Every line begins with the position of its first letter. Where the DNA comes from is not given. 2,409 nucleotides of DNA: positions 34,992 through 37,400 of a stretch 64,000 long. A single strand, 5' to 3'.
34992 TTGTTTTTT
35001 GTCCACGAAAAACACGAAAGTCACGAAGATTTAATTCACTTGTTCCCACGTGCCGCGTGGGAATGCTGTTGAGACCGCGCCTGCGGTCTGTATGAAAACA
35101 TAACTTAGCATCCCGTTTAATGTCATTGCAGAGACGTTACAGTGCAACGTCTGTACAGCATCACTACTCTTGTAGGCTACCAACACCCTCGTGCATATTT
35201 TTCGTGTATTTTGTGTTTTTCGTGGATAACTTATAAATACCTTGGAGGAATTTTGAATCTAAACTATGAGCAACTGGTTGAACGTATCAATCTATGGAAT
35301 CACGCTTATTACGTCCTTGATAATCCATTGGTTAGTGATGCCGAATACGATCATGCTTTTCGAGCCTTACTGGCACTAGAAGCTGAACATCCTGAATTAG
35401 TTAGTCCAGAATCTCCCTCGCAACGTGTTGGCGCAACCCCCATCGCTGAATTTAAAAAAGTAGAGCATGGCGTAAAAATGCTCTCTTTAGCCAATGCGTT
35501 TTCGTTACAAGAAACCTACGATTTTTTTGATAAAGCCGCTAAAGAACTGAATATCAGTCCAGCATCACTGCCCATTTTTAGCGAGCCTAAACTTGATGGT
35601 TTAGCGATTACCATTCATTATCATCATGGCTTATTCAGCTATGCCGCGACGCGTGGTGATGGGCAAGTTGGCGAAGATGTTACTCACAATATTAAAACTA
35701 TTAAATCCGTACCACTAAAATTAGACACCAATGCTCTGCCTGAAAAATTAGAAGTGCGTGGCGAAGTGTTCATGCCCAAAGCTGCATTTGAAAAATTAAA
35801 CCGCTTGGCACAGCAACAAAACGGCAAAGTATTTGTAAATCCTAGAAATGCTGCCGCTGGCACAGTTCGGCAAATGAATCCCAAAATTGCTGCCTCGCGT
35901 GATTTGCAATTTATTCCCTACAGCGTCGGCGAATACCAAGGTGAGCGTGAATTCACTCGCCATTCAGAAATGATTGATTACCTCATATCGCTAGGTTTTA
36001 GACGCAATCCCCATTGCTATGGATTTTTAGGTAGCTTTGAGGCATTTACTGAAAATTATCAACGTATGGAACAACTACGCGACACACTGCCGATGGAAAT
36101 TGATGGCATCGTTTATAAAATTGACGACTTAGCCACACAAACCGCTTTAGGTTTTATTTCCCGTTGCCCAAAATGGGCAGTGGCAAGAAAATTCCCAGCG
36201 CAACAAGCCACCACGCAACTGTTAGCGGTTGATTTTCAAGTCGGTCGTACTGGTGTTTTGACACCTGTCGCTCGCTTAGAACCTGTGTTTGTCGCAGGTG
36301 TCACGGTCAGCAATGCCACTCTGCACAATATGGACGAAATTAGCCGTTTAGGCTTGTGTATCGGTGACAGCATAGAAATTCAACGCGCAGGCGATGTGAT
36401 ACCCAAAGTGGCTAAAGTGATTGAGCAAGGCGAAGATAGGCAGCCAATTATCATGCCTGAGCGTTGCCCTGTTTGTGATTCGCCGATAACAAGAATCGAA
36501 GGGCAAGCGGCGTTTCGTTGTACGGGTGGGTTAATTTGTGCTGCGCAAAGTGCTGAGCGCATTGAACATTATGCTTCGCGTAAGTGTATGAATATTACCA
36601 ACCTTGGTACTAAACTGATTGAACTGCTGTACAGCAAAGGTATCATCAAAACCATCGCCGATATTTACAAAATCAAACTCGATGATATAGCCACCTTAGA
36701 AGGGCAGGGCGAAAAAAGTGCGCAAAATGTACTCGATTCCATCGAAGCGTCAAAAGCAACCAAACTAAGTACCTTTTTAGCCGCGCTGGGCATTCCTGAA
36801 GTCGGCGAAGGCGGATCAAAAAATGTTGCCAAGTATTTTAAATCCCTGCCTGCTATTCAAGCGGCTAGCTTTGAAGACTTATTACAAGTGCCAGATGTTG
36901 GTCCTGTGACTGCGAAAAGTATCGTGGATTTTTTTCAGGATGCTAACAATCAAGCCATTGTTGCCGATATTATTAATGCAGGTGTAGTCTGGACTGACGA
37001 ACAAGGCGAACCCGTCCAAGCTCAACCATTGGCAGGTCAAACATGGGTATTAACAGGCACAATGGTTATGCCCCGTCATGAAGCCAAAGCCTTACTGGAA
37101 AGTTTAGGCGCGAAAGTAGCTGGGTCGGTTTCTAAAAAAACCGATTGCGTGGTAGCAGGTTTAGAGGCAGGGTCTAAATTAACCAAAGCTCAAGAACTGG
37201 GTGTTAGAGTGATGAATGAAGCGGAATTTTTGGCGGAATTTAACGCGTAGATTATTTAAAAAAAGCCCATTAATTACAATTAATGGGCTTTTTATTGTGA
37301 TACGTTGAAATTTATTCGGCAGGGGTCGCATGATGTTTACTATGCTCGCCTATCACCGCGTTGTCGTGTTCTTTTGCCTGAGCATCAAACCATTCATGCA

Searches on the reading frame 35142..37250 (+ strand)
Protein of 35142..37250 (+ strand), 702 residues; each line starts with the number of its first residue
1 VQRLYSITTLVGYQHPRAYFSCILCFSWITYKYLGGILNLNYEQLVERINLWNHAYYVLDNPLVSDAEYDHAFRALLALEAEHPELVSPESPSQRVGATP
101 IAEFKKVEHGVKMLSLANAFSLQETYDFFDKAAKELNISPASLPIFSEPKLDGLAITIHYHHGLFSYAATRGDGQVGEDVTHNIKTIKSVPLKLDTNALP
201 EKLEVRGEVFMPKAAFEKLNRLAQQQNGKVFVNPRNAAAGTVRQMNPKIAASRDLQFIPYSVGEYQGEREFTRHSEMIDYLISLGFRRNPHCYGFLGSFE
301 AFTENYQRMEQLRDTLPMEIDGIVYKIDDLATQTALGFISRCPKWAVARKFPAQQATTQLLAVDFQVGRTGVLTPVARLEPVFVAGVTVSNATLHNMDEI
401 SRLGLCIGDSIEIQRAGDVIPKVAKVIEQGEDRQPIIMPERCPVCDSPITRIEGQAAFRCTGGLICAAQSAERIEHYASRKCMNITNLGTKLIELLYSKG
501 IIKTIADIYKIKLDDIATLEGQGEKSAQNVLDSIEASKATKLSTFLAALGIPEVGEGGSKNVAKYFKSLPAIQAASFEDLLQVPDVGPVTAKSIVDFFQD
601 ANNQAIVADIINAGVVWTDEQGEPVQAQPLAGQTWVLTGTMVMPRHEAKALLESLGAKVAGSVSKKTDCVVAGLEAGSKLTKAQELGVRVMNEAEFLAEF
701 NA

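Call 60: search_protein_families(library=pfam, proteins=[window:35142-37250:+], max_evalue=0.00001)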
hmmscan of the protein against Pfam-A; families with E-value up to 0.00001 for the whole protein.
window:35142-37250:+ (702 aa): 8 families
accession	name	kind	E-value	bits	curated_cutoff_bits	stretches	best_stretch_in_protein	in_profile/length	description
PF01653.23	DNA_ligase_aden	-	9.3e-85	284.6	27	1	102-354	2-253/253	NAD-dependent DNA ligase adenylation domain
PF03120.22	DNA_ligase_OB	-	3.2e-32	110.7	32.9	1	357-432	1-76/79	NAD-dependent DNA ligase OB-fold domain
PF12826.13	HHH_2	-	2e-22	79.5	27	1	545-607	2-64/64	Helix-hairpin-helix motif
PF14520.12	HHH_5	-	1.2e-13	51.7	27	0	545-600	1-57/57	Helix-hairpin-helix domain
PF00533.33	BRCT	-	7.2e-12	45.8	21.3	1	629-698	5-76/78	BRCA1 C Terminus (BRCT) domain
PF03119.21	DNA_ligase_ZBD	-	2.4e-09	37.4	25.8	1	441-468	1-27/27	NAD-dependent DNA ligase C4 zinc finger domain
PF00633.29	HHH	-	1.2e-08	34.8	24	1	569-597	2-30/30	Helix-hairpin-helix motif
PF22745.1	Nlig-Ia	-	1e-06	29.7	27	1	54-88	18-52/92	DNA ligase-like, N-terminal NAD+-binding domain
